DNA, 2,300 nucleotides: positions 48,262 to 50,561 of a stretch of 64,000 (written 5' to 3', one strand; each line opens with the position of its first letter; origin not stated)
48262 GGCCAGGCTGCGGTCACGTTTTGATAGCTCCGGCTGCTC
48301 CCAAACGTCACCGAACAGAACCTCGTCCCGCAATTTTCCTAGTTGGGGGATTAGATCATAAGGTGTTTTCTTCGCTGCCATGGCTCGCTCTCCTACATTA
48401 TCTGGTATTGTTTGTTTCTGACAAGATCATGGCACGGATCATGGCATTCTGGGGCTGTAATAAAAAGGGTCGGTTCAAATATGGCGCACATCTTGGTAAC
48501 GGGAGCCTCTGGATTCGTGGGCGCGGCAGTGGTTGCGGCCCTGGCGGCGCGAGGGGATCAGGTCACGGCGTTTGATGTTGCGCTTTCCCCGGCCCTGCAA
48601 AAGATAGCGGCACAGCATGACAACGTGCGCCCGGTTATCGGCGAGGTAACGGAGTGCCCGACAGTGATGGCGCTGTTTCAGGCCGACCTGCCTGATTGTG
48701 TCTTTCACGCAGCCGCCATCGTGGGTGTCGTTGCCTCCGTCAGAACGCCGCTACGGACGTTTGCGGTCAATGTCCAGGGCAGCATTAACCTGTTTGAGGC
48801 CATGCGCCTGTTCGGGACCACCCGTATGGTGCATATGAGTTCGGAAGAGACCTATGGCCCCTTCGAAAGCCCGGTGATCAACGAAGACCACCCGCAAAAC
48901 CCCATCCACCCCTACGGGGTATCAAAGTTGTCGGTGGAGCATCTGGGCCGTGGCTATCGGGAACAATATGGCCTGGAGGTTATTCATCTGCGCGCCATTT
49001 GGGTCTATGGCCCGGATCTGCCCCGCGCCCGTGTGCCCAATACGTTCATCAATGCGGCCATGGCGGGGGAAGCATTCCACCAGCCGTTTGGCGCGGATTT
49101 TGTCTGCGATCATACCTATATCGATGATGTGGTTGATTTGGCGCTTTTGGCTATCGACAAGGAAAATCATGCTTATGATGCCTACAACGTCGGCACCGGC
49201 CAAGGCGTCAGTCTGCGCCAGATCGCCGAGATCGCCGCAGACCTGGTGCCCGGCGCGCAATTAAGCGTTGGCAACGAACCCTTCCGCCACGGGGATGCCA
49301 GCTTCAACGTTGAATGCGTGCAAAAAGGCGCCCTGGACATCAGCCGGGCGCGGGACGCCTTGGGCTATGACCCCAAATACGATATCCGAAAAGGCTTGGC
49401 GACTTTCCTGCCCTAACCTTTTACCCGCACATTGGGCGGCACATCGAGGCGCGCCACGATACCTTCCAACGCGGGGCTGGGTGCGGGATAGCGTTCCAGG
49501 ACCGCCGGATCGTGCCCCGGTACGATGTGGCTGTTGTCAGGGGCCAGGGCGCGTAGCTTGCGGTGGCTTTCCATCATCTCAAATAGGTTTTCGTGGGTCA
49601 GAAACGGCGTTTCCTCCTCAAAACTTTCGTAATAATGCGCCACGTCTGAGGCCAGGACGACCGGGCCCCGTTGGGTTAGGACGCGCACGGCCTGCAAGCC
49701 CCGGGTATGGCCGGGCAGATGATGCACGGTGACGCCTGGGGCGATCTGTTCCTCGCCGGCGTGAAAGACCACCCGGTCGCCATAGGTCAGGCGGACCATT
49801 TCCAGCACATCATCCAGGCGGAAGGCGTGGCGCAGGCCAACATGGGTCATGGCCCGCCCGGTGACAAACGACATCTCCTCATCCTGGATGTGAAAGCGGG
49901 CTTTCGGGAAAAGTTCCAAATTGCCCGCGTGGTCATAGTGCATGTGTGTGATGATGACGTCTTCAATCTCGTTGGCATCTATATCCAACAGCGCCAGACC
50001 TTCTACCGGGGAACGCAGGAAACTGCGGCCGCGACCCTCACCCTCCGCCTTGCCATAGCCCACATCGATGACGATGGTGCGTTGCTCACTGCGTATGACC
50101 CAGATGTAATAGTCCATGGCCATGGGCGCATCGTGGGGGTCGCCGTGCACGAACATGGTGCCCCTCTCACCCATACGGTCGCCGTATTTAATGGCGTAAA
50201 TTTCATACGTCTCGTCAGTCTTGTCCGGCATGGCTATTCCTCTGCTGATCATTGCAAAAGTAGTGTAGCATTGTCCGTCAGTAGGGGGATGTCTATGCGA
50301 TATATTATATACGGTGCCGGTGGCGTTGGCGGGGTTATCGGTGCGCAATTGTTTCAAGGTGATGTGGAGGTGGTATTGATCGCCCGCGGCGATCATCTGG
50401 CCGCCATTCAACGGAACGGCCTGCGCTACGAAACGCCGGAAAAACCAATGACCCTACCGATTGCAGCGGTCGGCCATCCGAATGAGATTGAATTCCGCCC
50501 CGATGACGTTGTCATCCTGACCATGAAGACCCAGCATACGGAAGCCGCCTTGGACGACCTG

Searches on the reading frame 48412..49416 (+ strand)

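Call 10: search_protein_families(library=pfam, proteins=[window:48412-49416:+])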
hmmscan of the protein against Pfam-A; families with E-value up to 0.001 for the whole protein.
window:48412-49416:+ (334 aa): 8 families
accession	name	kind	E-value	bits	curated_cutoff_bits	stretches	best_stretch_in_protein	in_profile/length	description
PF01370.27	Epimerase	-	7.8e-46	156.9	20.9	1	27-261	1-240/240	NAD dependent epimerase/dehydratase family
PF16363.11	GDP_Man_Dehyd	-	6.3e-43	147.9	27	1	28-330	1-330/332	GDP-mannose 4,6 dehydratase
PF01073.25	3Beta_HSD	-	1.9e-19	70.2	22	1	28-249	1-230/280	3-beta hydroxysteroid dehydrogenase/isomerase family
PF04321.23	RmlD_sub_bind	-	8.2e-16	58.3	27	1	26-258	2-210/287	RmlD substrate binding domain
PF02719.21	Polysacc_synt_2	-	2e-10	40.8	20.2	1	27-148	1-132/293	Polysaccharide biosynthesis protein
PF07993.18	NAD_binding_4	-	2e-07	30.9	20.1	1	29-200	1-209/258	Male sterility protein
PF13460.12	NAD_binding_10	-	8e-07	29.5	27.2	1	31-151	1-105/184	NAD(P)H-binding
PF00106.31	adh_short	-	0.00037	20.5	26.6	0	26-130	2-118/195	short chain dehydrogenase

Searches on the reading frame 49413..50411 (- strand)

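Call 10: search_protein_families(library=pfam, proteins=[window:49413-50411:-])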
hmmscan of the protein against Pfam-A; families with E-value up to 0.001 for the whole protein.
window:49413-50411:- (332 aa): 2 families
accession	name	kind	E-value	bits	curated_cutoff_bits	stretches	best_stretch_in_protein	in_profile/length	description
PF00753.33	Lactamase_B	-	4.9e-15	56.4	22.7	1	102-300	7-196/196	Metallo-beta-lactamase superfamily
PF12706.13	Lactamase_B_2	-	7.3e-05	22.9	27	1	142-225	24-107/200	Beta-lactamase superfamily domain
